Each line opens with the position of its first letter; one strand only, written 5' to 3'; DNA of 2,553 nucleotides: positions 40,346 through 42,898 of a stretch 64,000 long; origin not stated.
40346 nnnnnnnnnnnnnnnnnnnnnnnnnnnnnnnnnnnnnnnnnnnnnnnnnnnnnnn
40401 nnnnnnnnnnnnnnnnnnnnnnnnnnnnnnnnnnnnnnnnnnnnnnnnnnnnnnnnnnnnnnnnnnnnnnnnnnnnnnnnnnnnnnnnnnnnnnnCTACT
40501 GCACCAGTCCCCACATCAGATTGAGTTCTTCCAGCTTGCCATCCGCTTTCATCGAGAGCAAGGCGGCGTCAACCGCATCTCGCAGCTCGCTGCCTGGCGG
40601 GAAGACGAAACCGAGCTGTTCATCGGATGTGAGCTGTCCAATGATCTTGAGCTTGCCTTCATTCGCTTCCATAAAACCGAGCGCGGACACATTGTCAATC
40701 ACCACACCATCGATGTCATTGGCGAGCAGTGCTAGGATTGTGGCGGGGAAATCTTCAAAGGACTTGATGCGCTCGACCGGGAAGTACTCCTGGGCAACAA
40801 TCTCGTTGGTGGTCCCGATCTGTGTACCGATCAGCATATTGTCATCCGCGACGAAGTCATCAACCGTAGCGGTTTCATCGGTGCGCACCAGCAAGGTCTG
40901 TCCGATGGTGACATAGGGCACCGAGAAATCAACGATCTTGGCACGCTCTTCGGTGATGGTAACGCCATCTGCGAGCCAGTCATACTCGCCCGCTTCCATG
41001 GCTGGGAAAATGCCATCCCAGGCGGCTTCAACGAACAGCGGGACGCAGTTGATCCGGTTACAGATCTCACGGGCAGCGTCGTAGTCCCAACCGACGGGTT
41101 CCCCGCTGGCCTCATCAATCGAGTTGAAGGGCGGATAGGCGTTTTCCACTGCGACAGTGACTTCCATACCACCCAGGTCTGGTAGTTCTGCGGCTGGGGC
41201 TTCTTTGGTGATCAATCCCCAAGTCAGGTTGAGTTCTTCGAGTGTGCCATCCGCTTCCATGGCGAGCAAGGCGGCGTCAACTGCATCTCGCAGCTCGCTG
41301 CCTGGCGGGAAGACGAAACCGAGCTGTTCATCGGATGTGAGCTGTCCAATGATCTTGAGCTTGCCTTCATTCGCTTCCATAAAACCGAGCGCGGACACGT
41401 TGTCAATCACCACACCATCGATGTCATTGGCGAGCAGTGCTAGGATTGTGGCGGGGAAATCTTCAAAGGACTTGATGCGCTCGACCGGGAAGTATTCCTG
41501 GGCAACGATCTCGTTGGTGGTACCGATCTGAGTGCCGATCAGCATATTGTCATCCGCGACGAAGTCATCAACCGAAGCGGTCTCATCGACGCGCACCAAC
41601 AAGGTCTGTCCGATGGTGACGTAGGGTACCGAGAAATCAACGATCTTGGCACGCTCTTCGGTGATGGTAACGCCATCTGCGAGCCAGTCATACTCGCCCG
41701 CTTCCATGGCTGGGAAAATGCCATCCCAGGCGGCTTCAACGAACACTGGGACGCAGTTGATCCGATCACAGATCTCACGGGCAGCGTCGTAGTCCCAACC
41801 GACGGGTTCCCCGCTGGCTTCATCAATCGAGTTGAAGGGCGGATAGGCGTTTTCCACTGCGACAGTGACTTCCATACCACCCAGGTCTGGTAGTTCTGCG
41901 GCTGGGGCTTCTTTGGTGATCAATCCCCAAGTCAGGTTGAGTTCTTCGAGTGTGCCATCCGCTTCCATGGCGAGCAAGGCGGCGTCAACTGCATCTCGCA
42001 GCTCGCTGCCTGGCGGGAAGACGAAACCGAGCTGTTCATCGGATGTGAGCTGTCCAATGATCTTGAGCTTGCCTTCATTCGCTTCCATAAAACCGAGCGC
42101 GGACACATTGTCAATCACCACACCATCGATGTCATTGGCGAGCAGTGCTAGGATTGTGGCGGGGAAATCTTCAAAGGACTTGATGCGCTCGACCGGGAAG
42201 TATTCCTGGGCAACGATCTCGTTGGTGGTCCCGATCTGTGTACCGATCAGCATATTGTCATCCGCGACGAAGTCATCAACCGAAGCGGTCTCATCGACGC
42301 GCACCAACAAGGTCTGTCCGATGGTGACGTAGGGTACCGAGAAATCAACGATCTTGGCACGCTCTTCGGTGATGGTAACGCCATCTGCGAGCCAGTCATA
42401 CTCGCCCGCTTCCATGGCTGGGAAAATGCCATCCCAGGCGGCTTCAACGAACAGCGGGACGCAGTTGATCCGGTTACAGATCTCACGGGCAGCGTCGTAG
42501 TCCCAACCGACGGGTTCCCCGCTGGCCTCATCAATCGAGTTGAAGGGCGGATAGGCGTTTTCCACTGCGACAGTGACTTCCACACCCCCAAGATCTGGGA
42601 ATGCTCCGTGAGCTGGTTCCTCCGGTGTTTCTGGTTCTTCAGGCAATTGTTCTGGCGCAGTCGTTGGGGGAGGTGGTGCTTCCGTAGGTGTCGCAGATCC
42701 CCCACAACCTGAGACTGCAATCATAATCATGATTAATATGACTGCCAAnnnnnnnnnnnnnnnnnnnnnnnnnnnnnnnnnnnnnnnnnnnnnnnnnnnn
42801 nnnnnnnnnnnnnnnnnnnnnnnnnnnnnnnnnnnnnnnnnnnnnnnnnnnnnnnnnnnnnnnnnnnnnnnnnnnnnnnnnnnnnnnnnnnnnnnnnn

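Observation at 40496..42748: Three tandem, nearly identical copies of a complete amino-acid-binding domain in one lipoprotein gene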

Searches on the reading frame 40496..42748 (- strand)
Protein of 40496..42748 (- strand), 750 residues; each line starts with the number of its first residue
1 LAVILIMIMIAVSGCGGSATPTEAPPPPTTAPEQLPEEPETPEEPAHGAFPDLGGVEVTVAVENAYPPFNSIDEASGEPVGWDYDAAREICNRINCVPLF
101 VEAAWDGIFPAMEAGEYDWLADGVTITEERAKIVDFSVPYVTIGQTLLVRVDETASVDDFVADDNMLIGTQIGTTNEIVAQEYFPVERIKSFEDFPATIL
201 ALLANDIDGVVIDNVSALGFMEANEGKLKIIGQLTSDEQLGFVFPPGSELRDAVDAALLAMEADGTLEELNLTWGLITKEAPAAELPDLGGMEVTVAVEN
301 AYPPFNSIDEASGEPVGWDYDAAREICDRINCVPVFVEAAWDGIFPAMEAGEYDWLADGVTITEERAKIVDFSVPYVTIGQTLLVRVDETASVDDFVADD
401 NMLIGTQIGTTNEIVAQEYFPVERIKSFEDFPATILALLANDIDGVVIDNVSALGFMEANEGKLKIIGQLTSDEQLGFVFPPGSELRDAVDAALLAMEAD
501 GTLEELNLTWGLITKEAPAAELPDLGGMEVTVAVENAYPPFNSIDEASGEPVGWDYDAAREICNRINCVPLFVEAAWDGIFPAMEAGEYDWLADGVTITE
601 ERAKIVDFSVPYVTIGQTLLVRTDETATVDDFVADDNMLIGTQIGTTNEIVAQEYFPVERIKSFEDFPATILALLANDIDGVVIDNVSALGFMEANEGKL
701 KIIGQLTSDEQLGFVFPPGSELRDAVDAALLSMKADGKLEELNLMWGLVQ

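Call 6: search_protein_families(library=pfam, proteins=[window:40496-42748:-])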
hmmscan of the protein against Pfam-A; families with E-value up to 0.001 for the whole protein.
window:40496-42748:- (750 aa): 5 families
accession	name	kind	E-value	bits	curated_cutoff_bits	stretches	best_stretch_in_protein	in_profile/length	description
PF00497.25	SBP_bac_3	-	4e-103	340.9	26.4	3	294-511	1-130/132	Bacterial extracellular solute-binding proteins, family 3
PF10613.14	Lig_chan-Glu_bd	-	1.5e-22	80.3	30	3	339-387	65-113/115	Ligated ion channel L-glutamate- and glycine-binding site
PF21977.1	DUF6926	-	0.00023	21.8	27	0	604-656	3-54/73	Domain of unknown function (DUF6926)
PF19208.5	DUF5880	-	0.00034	21.1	25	0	141-162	70-91/97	Family of unknown function (DUF5880)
PF02852.28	Pyr_redox_dim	-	0.0008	20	25.3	0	216-274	39-96/110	Pyridine nucleotide-disulphide oxidoreductase, dimerisation domain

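Call 10: find_homologous_proteins(query=window:40496-42748:-)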
Query window:40496-42748:- (750 aa): 1045 proteins with E <= 0.001 among 8000 candidates; the best 120 are listed.
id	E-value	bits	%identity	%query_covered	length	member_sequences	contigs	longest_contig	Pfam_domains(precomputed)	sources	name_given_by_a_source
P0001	0.0e+0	1658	100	99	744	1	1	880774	PF00497.26,PF10613.15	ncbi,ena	-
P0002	0.0e+0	1075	69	94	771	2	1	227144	PF00497.26,PF22483.3,PF10613.15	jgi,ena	-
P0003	2.6e-235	802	70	67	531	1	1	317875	PF00497.26,PF10613.15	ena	-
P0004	4.3e-234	798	71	66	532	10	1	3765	PF00497.26,PF23067.1,PF10613.15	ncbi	-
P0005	6.4e-232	790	70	68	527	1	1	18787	PF00497.26,PF23067.1,PF13116.12,PF10613.15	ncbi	-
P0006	2.3e-229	782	50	93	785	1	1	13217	PF00497.26,PF25963.1,PF10613.15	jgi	jgi:ABC-type amino acid transport substrate-binding protein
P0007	1.7e-227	776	52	100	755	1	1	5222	PF00497.26,PF10613.15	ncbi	-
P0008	6.0e-225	767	50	93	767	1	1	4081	PF00497.26,PF10613.15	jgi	jgi:polar amino acid transport system substrate-binding protein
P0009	2.7e-218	745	71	62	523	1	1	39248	PF00497.26,PF10613.15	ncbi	ncbi:MAG: substrate-binding periplasmic protein [Chloroflexota bacterium]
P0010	5.5e-218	744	66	68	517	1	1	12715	PF00497.26,PF10613.15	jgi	-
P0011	4.2e-215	735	70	62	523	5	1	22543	PF00497.26,PF10613.15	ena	-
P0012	6.1e-215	734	64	68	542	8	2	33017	PF00497.26,PF13116.12,PF10613.15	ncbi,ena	-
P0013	1.6e-211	723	70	62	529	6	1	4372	PF00497.26,PF10613.15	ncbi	-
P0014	3.1e-210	719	48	99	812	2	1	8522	PF00497.26,PF10613.15,PF13443.13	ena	-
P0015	1.8e-204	700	70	62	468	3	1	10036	PF00497.26,PF10613.15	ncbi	ncbi:MAG: transporter substrate-binding domain-containing protein [Anaerolineales bacterium]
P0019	5.9e-199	681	48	93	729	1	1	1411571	PF00497.26,PF10613.15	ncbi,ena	-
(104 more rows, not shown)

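Call 18: find_encoding_contigs(protein=P0001, flank=10000, max_places=3)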
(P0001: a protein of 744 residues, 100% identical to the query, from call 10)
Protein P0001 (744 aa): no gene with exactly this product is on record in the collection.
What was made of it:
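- Tried and rejected: An exact look-up of the NCBI protein P0001 found no contig on record (call 18).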

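Call 32: list_cluster_members(proteins=[P0001, P0002])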
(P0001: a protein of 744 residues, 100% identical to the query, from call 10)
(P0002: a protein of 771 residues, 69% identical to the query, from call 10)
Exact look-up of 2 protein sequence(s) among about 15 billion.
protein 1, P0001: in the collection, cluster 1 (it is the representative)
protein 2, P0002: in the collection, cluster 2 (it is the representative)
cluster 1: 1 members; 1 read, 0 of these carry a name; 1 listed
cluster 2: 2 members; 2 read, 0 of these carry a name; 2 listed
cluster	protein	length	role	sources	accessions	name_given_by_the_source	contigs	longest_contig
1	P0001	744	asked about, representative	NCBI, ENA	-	-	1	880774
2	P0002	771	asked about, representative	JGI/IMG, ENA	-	-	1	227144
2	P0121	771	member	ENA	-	-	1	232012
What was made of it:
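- Tried and rejected: Its cluster has a single unnamed member (call 32).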

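Call 33: find_related_loci(query=window:40496-42748:-, collection=metagenome_contigs, flank=6000)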
Query window:40496-42748:- (750 aa) in metagenome_contigs; peptide patterns used: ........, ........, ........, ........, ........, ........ (x = any residue, [..] = any of these).
12 stretches matched a pattern; 5 encode a relative of the query (tblastn E <= 1e-3); 5 distinct loci.
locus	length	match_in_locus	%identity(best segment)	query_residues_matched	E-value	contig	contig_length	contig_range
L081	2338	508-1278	60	4-750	5e-104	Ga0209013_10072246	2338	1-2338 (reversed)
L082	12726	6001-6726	68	39-748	1e-97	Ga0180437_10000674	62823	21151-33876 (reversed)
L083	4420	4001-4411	75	52-657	1e-62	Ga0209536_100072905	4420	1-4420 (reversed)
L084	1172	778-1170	79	1-602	6e-56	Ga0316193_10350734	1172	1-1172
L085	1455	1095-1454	75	27-626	1e-49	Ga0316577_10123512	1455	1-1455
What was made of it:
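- Tried and rejected: The best was 79% identical and partial, so strain-level copy-number variation could not be tested (call 33).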

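Call 53: predict_structure(alignment_id=A2)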
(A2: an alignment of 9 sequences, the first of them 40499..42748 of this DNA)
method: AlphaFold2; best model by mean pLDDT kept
length: 750 residues; sequences in the alignment: 9
mean_pLDDT: 86.6   pTM: 0.40
mean pLDDT of the five models: 86.6, 82.5, 77.6, 68.1, 66.4
residues with pLDDT >= 90: 447; 70-90: 237; 50-70: 6; < 50: 60
segments of 3 or more residues with pLDDT < 50: 1-48, 279-284, 515-520
pLDDT, mean of each block of 10 residues (from residue 1): 42 32 35 36 45 90 90 86 94 94 88 93 88 92 94 90 93 91 94 94 97 92 89 87 94 93 89 74 67 94 88 90 95 94 90 92 90 92 93 88 93 92 94 95 95 89 88 89 93 88 85 52 83 91 87 94 94 89 93 90 92 92 94 93 91 93 93 97 93 92 89 94 92 86 81
secondary structure, 60 per line:
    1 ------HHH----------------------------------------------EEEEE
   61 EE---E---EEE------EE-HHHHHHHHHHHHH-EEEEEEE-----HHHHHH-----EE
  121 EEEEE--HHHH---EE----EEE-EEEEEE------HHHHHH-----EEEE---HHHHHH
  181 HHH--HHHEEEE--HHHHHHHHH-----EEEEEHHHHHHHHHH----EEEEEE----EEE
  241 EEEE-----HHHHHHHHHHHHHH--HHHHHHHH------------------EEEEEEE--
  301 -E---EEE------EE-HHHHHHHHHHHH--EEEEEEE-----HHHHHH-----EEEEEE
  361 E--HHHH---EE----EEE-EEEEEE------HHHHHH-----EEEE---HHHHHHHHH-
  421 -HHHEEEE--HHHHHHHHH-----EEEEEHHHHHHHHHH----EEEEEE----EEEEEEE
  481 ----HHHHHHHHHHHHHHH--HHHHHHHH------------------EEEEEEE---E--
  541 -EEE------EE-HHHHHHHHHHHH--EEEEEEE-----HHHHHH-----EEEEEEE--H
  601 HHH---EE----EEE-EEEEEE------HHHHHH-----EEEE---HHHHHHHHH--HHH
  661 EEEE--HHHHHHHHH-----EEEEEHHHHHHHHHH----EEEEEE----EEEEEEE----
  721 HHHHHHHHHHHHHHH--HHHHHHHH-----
elements in order (helices of 4 or more, strands of 3 or more residues): E56-62 E70-72 H82-94 E96-102 H108-113 E119-125 H128-131 E141-143 E145-150 H157-162 E168-171 H175-183 E189-192 H195-203 E209-213 H214-223 E228-233 E238-244 H250-263 H266-273 E292-298 E306-308 H318-329 E332-338 H344-349 E355-361 H364-367 E377-379 E381-386 H393-398 E404-407 H411-419 E425-428 H431-439 E445-449 H450-459 E464-469 E474-480 H485-499 H502-509 E528-534 E542-544 H554-565 E568-574 H580-585 E591-597 H600-603 E613-615 E617-622 H629-634 E640-643 H647-655 E661-664 H667-675 E681-685 H686-695 E700-705 E710-716 H721-735 H738-745
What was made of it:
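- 42599..42703 (-): 35-residue Pro/Glu/Thr/Ala-rich tether: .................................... AF2 pLDDT is below 50 for residues 1-48 (call 53).
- On PAAT-family ABC importer substrate-binding protein (Pfam SBP_bac_3, type II binding-protein fold): AF2 gives pLDDT about 90 for each domain (call 53).
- On GlnPQ-type tandem-SBD importers: Three domains (calls 6, 53)
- Closest known: Tandem Venus-flytrap sensor domains of BvgS/EvgS. Different: The match here is 15-17% identity with no kinase and no packing predicted (pTM 0.40, call 53).
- The N-terminus and the linkers are disordered and pTM is 0.40, so no fixed inter-domain packing is predicted (call 53).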
